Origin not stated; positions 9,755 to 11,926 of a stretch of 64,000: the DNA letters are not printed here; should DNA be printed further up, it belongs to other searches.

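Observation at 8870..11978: Class-1 OLD-family ATPase/TOPRIM nuclease with a co-oriented unknown 288-aa partner in a small inserted block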

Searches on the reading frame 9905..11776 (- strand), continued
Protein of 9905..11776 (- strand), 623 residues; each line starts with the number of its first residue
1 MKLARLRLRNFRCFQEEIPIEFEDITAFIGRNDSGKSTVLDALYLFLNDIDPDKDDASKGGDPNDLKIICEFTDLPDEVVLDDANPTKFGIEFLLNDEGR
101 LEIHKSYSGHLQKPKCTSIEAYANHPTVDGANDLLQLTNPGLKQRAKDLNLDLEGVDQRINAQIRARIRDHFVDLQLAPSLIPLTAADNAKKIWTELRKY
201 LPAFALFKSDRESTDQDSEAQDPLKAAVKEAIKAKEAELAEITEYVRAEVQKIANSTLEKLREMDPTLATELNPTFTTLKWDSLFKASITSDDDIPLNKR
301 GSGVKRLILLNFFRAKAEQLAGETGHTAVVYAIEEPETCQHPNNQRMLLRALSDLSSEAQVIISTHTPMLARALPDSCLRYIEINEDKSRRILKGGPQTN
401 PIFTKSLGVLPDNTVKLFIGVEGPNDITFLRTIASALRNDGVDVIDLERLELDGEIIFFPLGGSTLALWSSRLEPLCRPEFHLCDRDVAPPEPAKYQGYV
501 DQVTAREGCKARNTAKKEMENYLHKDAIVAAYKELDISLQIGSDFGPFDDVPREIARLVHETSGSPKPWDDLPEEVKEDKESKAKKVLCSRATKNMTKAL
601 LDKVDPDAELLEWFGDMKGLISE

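Call 66: search_protein_families(library=pfam, alignment_id=A6, max_evalue=0.001)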
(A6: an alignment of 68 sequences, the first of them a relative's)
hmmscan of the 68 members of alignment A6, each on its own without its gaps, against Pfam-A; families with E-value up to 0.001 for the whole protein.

A. member 1, L084:4323-5660:- (446 aa): 2 families
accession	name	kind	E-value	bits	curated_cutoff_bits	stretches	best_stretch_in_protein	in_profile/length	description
PF13382.11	Adenine_deam_C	-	6.3e-62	208.4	27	1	275-443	1-169/169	Adenine deaminase C-terminal domain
PF01979.26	Amidohydro_1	-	6e-22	78.8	25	1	2-226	71-345/345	Amidohydrolase family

B. families by the number of members that match (of 68 scanned): 69 families (the first 25 are shown)
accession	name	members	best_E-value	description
PF01555.25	N6_N4_Mtase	4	7.4e-50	DNA methylase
PF01420.25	Methylase_S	4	1.3e-17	Type I restriction modification DNA specificity domain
PF02384.22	N6_Mtase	3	1.4e-68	N-6 DNA Methylase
PF02646.22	RmuC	2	6.5e-106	RmuC family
PF09903.14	DUF2130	2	1e-76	Uncharacterized protein conserved in bacteria (DUF2130)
PF12161.14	HsdM_N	2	5.2e-12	HsdM N-terminal domain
PF01170.24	UPF0020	2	1.3e-09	RMKL-like, methyltransferase domain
PF07669.17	Eco57I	2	1.1e-06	Eco57I restriction-modification methylase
PF00521.26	DNA_topoisoIV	1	3.6e-156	DNA gyrase/topoisomerase IV, subunit A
PF00154.27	RecA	1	4.3e-140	recA bacterial DNA recombination protein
PF03989.18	DNA_gyraseA_C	1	7e-72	DNA gyrase C-terminal domain, beta-propeller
PF13382.11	Adenine_deam_C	1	6.3e-62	Adenine deaminase C-terminal domain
PF15515.12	MvaI_BcnI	1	9.8e-61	MvaI/BcnI restriction endonuclease family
PF03781.23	FGE-sulfatase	1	3.5e-49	Sulfatase-modifying factor enzyme 1-like domain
PF20720.3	nSTAND3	1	5.2e-49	Novel STAND NTPase 3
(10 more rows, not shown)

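Call 87: search_dna_similar(query=window:9905-11776:-, collection=plasmids, mode=protein, max_rows=12)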
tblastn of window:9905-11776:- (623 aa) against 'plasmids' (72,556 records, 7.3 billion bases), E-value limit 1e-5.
Records with a match: 376; places in all: 387; records where one place covers at least 80% of the query: 236.
Best place of each record, by identity: <60% 376.
By first word of the organism name: Escherichia 100; Salmonella 100; Enterobacter 86; Klebsiella 19; Citrobacter 19; Lactiplantibacillus 8; Providencia 6; Pediococcus 4; Raoultella 3; Leclercia 3; and 25 more.
By predicted mobility (MOB-suite, as given by PLSDB): conjugative 297; non-mobilizable 50; mobilizable 29.
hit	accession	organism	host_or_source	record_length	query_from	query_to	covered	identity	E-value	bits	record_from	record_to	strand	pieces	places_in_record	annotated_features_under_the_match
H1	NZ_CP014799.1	Salipiger profundus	single cell,environmental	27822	1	623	100%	51.4%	0e+0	594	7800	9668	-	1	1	ATP-binding protein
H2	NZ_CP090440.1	Vibrio maritimus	Skeletonema costatum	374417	1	614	99%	38.9%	1e-104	355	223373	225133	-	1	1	ATP-binding protein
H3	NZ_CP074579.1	Pseudomonas syringae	Medicago sativa,plant stem,plant stem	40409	1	614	99%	38.3%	2e-104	354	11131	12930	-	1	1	ATP-binding protein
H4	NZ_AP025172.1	Cupriavidus sp. P-10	-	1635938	1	621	100%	37.4%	8e-105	355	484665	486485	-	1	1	none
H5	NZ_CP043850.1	Micrococcus luteus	Homo sapiens,blood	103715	1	623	100%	36.0%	1e-93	323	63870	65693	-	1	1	ATP-binding protein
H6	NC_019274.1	Psychrobacter sp. DAB_AL62B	Alle alle (dovekie),guano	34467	1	621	100%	34.3%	2e-77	275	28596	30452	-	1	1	ATP-binding protein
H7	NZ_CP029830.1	Azospirillum ramasamyi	single cell,Cow dung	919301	1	529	85%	38.5%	1e-90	315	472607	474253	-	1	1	ATP-binding protein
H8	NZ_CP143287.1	Lactiplantibacillus plantarum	cell culture,Chinese fermented cereal ...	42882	1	597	96%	33.5%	7e-78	277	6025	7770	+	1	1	ATP-binding protein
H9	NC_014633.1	Ilyobacter polytropus DSM 2926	marine mud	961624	1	618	99%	32.3%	1e-77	276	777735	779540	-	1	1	ATP-binding protein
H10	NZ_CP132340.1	Janthinobacterium sp. J1-1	pure culture,Mixed solution of sediment ...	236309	1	438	70%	45.5%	3e-95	328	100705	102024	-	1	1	ATP-binding protein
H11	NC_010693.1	Erwinia tasmaniensis Et1/99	-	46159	1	528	85%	37.7%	9e-72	259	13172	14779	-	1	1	AAA family ATPase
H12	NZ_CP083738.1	Hafnia paralvei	whole organism,lake water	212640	1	523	84%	37.9%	5e-72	260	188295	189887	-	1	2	AAA family ATPase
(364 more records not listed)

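Call 89: get_annotated_region(hit=H1, flank=5000)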
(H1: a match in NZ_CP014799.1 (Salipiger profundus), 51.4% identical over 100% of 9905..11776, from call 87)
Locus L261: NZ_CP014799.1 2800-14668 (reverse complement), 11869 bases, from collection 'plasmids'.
description: Salipiger profundus strain JLT2016 plasmid pTPRO3, complete sequence
organism: Salipiger profundus (NCBI taxid 1229727)
taxonomy: Bacteria; Pseudomonadota; Alphaproteobacteria; Rhodobacterales; Roseobacteraceae; Salipiger; Salipiger profundus
host: -; source: single cell,environmental; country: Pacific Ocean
typing (MOB-suite, as given by PLSDB): conjugative; replicon rep_cluster_914; relaxase MOBQ; mating-pair formation MPF_T
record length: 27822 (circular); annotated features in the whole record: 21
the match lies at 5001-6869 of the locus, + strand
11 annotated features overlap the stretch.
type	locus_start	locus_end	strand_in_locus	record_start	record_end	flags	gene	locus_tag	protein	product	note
CDS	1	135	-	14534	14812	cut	-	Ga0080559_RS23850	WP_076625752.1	mobilization protein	-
CDS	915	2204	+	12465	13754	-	mobQ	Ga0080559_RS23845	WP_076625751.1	MobQ family relaxase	-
CDS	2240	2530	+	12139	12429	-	-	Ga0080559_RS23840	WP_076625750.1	hypothetical protein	-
CDS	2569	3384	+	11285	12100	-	-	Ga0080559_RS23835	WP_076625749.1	DUF3800 domain-containing protein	-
CDS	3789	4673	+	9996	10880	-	-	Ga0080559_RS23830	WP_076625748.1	zincin-like metallopeptidase domain-containing protein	-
CDS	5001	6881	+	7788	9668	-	-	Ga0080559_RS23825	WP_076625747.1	ATP-binding protein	-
CDS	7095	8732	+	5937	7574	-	-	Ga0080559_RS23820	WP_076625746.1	DUF262 domain-containing protein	-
CDS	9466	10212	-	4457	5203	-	-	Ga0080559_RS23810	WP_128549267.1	nucleotidyltransferase domain-containing protein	-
CDS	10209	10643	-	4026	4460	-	-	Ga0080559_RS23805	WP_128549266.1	hypothetical protein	-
CDS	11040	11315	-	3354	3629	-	-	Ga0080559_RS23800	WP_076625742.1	hypothetical protein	-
CDS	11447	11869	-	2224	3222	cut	-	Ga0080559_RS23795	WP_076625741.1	serine hydrolase domain-containing protein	-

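Call 90: get_annotated_region(hit=H3, flank=5000)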
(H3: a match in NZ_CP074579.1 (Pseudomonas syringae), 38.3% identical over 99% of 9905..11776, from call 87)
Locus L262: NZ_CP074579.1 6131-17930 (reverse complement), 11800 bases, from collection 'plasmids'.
description: Pseudomonas syringae strain Susan2139 plasmid p_unamed1, complete sequence
organism: Pseudomonas syringae (NCBI taxid 317)
taxonomy: Bacteria; Pseudomonadota; Gammaproteobacteria; Pseudomonadales; Pseudomonadaceae; Pseudomonas; Pseudomonas syringae
host: -; source: Medicago sativa,plant stem,plant stem; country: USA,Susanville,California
typing (MOB-suite, as given by PLSDB): mobilizable; replicon rep_cluster_283; relaxase MOBP
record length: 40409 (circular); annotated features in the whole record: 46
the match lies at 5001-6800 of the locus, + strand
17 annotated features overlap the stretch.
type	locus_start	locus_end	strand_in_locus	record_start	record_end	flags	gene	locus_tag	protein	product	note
CDS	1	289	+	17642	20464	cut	-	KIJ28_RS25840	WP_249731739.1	RHS repeat-associated core domain-containing protein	-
CDS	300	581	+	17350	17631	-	-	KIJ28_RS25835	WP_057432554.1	hypothetical protein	-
CDS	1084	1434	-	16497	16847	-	-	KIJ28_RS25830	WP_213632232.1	type II toxin-antitoxin system RelE/ParE family toxin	GO:0030541 - plasmid partitioning [Evidence IEA]; GO:0051290 - protein heterotetramerization [Evidence IEA]; GO:0009432 ...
CDS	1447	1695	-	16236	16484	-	-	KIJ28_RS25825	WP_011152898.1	type II toxin-antitoxin system prevent-host-death family antitoxin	GO:0008219 - cell death [Evidence IEA]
CDS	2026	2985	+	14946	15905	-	-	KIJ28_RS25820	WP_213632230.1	tyrosine-type recombinase/integrase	GO:0015074 - DNA integration [Evidence IEA]; GO:0006310 - DNA recombination [Evidence IEA]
CDS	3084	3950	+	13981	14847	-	-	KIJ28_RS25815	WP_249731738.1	HAD family hydrolase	-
CDS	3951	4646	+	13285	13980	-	-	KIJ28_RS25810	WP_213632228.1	hypothetical protein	-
CDS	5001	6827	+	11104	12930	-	-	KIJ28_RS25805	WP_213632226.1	ATP-binding protein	-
CDS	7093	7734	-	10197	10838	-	-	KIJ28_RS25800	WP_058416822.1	SOS response-associated peptidase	GO:0018142 - obsolete protein-DNA covalent cross-linking [Evidence IEA]; GO:0009432 - SOS response [Evidence IEA]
CDS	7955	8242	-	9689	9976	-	-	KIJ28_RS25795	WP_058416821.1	hypothetical protein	-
CDS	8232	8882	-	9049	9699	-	-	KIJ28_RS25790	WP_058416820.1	AAA family ATPase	-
CDS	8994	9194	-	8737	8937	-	-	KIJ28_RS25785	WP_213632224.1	hypothetical protein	-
CDS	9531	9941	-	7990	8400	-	-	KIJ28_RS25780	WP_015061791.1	hypothetical protein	-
CDS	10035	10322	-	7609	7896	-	-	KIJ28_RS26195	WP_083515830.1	hypothetical protein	-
CDS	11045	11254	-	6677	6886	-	-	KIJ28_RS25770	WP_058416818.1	carbon storage regulator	-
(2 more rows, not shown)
